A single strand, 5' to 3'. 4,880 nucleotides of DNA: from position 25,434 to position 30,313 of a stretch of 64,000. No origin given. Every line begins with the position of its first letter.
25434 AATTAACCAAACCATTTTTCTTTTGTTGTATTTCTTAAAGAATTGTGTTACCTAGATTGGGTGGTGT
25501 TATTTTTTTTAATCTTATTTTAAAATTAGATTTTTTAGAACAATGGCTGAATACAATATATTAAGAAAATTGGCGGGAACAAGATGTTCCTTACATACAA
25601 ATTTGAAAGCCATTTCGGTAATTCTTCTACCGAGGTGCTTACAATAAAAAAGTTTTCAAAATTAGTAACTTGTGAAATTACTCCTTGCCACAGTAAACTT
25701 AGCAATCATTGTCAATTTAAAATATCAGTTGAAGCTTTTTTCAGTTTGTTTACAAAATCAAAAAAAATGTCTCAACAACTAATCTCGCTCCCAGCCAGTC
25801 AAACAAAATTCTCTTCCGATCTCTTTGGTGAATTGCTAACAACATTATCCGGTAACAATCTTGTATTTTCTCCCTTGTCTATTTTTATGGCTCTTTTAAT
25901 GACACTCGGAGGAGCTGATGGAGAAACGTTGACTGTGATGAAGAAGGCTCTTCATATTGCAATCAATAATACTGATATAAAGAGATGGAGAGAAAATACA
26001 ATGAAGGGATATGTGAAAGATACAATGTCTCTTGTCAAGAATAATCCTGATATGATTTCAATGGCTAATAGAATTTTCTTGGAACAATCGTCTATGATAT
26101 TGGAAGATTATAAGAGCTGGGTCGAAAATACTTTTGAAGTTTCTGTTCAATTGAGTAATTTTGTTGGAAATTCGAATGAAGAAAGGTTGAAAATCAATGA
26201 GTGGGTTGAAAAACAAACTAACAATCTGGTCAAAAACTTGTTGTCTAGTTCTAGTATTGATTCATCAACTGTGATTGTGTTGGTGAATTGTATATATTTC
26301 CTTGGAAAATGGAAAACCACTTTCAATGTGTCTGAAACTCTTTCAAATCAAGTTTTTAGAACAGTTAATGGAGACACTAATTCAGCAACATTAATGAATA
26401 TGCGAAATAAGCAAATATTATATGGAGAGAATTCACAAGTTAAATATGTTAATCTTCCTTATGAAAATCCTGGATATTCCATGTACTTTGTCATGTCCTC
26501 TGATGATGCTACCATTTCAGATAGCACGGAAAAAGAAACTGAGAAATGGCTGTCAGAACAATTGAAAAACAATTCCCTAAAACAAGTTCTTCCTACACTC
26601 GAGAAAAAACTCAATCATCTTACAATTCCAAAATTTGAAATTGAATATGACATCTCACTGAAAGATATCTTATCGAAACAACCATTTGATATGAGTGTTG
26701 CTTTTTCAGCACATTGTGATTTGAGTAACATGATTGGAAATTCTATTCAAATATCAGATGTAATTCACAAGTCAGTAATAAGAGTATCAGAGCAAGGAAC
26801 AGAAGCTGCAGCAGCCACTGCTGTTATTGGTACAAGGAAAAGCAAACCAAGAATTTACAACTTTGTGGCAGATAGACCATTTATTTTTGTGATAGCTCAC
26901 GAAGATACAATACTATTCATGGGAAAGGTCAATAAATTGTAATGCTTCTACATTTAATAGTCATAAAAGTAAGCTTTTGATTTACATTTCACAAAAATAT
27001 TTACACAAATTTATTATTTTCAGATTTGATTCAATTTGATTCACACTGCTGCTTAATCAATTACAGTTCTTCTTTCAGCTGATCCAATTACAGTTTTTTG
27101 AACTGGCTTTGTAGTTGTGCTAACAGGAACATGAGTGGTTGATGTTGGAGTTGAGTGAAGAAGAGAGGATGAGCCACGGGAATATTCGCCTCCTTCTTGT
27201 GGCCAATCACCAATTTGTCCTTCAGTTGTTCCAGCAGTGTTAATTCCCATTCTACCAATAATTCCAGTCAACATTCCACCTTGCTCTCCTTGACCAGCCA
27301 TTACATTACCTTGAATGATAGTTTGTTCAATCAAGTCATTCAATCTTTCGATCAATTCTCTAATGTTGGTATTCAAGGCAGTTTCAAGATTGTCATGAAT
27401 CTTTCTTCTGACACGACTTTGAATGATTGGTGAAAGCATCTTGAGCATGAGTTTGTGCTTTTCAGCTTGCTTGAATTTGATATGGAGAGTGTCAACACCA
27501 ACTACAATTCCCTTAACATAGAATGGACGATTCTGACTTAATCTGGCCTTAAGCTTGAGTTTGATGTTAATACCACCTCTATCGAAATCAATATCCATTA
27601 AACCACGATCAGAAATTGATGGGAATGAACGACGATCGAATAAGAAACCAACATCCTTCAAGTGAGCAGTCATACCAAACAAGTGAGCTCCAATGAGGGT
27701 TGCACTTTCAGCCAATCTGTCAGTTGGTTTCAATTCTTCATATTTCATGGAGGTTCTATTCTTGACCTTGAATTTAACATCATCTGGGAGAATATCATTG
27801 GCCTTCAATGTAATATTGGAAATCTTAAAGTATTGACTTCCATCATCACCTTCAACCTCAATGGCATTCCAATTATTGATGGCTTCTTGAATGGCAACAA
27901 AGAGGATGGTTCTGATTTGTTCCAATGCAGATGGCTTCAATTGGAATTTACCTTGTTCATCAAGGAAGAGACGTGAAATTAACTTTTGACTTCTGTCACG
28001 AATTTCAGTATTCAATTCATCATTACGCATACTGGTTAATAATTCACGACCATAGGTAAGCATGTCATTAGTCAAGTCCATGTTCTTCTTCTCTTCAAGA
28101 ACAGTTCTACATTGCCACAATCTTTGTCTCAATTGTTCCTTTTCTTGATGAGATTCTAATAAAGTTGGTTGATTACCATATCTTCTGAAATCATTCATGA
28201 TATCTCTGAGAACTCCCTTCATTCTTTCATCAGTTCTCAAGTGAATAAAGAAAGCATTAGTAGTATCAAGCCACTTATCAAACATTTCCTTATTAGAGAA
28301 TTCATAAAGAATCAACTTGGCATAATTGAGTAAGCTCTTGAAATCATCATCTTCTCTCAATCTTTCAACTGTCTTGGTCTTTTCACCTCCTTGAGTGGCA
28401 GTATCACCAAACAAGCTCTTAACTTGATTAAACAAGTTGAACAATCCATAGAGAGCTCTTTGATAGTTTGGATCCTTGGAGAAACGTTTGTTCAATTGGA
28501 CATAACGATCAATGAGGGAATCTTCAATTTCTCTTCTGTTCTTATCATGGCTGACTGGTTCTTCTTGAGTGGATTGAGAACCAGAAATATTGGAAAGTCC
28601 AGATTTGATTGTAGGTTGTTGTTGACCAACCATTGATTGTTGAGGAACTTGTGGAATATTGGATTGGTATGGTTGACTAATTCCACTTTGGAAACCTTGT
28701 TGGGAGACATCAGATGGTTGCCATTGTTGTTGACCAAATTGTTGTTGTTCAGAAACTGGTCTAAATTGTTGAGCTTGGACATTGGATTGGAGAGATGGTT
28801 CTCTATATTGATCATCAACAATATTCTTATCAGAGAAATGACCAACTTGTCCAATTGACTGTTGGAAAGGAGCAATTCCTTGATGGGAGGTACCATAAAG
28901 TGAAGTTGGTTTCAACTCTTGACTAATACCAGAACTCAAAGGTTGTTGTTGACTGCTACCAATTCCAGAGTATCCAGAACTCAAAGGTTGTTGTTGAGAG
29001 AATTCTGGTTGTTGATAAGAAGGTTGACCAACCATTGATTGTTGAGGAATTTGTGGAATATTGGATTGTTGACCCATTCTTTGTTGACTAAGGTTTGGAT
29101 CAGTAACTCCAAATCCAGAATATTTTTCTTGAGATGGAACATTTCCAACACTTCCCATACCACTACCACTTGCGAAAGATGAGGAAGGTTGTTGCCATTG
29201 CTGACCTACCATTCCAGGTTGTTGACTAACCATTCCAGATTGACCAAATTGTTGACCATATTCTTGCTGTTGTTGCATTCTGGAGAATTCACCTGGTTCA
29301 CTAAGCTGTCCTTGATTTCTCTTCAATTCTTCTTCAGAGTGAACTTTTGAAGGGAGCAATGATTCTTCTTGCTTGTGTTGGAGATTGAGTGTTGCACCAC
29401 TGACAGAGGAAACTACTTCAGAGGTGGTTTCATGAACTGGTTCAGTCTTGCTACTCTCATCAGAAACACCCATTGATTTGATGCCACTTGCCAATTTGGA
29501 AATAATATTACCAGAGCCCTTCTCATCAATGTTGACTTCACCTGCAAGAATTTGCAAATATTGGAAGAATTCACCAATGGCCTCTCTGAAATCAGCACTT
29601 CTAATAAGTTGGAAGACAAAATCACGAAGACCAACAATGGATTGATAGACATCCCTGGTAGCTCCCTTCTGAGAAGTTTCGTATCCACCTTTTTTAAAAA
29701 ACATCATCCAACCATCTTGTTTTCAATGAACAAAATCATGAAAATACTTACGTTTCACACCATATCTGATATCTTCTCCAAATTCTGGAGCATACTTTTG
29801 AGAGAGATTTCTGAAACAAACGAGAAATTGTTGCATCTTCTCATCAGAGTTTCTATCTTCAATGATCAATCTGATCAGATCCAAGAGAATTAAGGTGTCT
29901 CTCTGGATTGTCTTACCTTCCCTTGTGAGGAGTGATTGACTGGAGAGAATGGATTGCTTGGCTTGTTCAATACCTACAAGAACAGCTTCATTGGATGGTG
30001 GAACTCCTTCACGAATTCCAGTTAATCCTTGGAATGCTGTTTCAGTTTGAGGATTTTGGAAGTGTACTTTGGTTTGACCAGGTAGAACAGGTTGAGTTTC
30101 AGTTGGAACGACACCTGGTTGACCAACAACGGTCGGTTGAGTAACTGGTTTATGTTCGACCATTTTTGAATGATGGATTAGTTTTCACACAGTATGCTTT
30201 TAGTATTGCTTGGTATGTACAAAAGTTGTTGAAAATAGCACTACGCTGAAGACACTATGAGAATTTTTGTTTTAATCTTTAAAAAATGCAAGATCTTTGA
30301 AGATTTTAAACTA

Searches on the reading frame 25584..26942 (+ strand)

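Call 66: search_protein_families(library=pfam, proteins=[window:25584-26942:+], max_evalue=0.001)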
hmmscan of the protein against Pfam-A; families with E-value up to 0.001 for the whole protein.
window:25584-26942:+ (452 aa): 1 family
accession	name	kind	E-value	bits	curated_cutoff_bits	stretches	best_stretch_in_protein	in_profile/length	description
PF00079.25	Serpin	-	2.9e-87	293.7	27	1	72-451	2-369/370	Serpin (serine protease inhibitor)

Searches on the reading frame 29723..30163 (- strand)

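Call 66: search_protein_families(library=pfam, proteins=[window:29723-30163:-], max_evalue=0.001)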
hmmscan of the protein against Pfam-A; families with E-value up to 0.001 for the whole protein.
window:29723-30163:- (146 aa): 1 family
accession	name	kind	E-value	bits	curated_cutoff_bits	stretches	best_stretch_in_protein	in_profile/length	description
PF19343.5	HAM1_N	-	2e-05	23.6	27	1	48-125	30-107/630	HAM1-like, N-terminal domain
